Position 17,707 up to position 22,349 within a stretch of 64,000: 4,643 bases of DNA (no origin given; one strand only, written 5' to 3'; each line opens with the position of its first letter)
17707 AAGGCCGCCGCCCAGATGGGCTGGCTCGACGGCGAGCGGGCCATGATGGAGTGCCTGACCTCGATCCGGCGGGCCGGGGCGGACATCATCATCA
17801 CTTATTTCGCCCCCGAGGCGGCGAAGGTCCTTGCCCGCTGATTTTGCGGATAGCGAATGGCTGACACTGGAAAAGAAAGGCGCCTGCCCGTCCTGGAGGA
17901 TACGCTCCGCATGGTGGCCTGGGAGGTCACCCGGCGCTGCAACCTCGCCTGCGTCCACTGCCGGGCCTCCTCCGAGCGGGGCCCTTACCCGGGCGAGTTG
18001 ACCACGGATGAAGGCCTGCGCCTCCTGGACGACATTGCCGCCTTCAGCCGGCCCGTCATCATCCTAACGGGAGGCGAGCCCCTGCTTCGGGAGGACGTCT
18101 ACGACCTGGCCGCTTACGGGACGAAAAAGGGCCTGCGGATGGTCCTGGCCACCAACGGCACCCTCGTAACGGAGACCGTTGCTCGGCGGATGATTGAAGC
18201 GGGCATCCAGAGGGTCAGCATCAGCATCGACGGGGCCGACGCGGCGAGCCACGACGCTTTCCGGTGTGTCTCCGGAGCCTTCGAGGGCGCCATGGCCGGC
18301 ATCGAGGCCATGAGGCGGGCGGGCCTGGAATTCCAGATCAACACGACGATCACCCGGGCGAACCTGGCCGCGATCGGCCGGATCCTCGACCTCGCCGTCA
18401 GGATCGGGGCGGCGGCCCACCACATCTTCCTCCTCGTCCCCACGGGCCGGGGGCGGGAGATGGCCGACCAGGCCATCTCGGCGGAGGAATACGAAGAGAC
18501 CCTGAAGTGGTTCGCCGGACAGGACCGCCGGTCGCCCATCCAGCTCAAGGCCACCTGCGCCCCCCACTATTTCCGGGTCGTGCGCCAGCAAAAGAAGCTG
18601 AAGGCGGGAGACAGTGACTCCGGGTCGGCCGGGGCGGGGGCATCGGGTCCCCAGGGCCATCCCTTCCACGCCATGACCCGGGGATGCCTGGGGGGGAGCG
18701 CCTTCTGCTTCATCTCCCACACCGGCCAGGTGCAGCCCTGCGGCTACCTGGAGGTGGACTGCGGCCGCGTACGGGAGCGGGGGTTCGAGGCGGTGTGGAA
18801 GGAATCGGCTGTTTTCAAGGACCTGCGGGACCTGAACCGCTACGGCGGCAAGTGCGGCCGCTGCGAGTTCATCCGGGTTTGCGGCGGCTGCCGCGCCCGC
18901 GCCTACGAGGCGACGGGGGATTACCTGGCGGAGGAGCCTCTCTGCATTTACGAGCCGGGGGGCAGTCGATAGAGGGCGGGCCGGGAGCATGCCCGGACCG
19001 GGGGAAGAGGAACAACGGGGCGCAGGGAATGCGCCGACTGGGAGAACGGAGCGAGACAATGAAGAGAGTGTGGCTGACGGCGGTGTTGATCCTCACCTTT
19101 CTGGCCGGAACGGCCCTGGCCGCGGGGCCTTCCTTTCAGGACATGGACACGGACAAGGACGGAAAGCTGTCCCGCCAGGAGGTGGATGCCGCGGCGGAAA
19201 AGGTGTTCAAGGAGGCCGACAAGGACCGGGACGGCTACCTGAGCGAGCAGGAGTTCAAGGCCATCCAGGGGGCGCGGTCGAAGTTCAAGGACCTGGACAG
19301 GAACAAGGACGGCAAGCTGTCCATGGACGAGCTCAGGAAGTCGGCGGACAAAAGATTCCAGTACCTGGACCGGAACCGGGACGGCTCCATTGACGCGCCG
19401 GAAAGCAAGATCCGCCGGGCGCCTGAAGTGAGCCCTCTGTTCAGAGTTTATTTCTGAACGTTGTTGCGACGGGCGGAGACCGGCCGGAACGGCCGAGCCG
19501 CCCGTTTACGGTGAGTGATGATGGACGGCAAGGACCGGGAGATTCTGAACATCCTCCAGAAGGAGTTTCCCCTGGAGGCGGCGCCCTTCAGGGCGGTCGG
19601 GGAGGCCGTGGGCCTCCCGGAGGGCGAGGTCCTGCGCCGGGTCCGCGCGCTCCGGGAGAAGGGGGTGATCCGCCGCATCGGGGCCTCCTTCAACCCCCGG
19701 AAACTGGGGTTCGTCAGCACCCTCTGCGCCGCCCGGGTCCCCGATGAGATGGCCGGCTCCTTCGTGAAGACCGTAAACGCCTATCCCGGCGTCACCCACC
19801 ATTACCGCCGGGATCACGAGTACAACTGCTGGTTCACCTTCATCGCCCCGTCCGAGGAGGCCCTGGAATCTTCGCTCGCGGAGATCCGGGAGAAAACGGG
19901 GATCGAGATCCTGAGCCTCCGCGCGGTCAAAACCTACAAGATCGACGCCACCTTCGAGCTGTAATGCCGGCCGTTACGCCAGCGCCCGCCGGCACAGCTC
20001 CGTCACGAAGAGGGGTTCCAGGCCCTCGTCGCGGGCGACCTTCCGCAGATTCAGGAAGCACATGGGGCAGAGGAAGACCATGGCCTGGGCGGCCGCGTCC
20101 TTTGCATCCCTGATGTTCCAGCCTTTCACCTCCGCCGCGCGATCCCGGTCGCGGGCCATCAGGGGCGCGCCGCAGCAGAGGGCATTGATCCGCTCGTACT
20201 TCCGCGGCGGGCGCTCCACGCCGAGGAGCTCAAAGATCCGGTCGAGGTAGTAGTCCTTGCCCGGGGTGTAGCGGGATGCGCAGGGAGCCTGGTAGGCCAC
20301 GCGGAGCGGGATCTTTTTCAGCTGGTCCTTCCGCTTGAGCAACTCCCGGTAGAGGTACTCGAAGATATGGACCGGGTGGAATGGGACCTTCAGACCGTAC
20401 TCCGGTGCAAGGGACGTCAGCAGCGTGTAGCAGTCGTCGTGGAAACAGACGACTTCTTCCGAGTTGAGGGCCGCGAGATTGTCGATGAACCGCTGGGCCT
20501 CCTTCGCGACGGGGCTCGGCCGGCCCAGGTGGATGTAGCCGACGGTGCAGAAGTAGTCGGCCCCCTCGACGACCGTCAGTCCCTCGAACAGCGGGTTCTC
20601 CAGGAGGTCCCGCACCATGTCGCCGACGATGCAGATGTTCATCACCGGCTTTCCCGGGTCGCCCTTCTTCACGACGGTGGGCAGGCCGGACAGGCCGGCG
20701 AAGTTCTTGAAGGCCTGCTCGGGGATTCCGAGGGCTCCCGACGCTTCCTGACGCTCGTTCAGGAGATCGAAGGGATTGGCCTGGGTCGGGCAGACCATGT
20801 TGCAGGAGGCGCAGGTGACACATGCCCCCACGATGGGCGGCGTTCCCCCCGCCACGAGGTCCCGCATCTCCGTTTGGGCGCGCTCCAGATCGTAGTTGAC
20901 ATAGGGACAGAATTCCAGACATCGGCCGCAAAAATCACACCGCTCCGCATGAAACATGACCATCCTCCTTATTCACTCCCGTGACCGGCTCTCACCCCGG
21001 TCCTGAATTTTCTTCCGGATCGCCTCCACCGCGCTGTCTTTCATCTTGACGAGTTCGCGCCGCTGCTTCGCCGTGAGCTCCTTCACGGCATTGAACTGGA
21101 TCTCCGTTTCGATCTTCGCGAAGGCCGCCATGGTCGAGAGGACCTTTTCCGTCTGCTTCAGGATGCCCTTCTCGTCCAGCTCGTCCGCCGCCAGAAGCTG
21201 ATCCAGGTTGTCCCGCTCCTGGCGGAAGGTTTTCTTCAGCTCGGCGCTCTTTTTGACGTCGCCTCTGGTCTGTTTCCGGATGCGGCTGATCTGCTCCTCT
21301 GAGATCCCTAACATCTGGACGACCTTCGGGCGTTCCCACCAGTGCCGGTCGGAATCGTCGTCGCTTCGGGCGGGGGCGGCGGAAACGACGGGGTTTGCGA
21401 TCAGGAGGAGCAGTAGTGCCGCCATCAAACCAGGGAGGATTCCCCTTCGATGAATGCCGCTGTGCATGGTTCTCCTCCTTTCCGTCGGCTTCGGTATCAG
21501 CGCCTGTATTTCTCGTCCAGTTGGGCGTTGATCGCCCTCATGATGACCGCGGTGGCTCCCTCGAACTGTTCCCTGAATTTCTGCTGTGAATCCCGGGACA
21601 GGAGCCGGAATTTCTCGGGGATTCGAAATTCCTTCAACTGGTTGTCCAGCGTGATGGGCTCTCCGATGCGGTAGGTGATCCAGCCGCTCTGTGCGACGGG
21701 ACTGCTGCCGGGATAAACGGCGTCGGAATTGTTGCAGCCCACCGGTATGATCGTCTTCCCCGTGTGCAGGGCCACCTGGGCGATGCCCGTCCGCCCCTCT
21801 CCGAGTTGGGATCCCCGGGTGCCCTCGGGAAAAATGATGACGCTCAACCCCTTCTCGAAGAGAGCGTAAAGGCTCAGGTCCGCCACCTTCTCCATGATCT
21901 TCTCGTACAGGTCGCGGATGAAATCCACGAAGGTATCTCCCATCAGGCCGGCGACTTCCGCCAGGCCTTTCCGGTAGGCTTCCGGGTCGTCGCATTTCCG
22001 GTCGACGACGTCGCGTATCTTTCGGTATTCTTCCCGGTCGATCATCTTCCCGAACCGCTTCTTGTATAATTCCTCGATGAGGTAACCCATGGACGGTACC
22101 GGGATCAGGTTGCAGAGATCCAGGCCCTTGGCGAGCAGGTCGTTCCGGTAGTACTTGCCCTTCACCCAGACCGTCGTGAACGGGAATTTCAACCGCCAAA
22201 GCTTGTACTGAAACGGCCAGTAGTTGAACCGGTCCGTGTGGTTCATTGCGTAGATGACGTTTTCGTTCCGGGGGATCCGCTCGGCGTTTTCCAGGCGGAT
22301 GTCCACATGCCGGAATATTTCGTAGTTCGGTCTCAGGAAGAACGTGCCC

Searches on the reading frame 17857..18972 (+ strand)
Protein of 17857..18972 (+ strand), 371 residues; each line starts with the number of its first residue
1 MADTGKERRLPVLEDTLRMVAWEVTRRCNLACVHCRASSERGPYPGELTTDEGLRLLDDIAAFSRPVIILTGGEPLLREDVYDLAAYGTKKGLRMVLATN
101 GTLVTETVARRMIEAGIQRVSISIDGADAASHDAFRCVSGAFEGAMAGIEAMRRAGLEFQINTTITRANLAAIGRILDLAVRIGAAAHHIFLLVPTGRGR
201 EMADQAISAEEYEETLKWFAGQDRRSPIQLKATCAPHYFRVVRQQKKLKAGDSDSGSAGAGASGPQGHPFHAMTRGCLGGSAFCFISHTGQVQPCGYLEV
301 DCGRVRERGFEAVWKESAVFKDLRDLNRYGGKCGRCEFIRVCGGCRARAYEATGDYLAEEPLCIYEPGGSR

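Call 36: search_protein_families(library=pfam, proteins=[window:17857-18972:+], max_evalue=0.001)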
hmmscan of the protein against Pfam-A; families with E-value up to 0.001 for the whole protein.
window:17857-18972:+ (371 aa): 3 families
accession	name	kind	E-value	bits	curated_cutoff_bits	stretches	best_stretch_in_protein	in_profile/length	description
PF04055.27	Radical_SAM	-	4.7e-27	95.6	29.5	1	23-165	2-150/166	Radical SAM superfamily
PF13186.11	SPASM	-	1.1e-05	26.1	21.5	1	277-337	1-67/67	Iron-sulfur cluster-binding domain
PF13353.11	Fer4_12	-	1.4e-05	25.8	22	1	20-127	9-116/137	4Fe-4S single cluster domain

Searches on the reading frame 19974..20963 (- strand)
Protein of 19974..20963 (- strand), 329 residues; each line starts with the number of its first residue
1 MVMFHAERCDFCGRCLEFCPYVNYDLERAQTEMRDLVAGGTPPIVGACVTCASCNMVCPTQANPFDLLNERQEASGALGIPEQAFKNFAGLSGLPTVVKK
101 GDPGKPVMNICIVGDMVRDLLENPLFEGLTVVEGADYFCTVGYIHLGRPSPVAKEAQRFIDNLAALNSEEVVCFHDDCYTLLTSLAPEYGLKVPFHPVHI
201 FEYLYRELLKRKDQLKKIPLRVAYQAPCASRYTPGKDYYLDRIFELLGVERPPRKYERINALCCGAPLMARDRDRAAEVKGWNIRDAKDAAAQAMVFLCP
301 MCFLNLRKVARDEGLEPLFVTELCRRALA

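Call 9: search_protein_families(library=pfam, proteins=[window:19974-20963:-], max_evalue=0.001)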
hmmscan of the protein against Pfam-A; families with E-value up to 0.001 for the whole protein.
window:19974-20963:- (329 aa): 6 families
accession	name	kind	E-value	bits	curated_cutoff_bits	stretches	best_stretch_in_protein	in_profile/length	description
PF02754.22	CCG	-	2.5e-07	31.1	20.6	1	222-307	1-85/85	Cysteine-rich domain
PF13237.11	Fer4_10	-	9.6e-07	29.1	25.5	1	2-59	2-53/53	4Fe-4S dicluster domain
PF13187.11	Fer4_9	-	1.6e-05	25.3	27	1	8-62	1-51/52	4Fe-4S dicluster domain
PF00037.32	Fer4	-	2.4e-05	24.4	21.1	1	4-21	3-20/24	4Fe-4S binding domain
PF13484.11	Fer4_16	-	0.00025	22.2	30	0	48-63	2-17/66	4Fe-4S double cluster binding domain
PF12838.12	Fer4_7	-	0.00026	21.8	27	1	8-62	1-52/52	4Fe-4S dicluster domain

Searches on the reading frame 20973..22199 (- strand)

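Call 36: search_protein_families(library=pfam, proteins=[window:20973-22199:-], max_evalue=0.001)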
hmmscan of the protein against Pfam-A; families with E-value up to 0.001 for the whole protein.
window:20973-22199:- (408 aa): 1 family
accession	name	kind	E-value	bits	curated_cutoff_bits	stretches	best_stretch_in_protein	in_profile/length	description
PF13801.11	Metal_resist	-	2e-07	31.6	29.2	1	259-381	4-124/125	Heavy-metal resistance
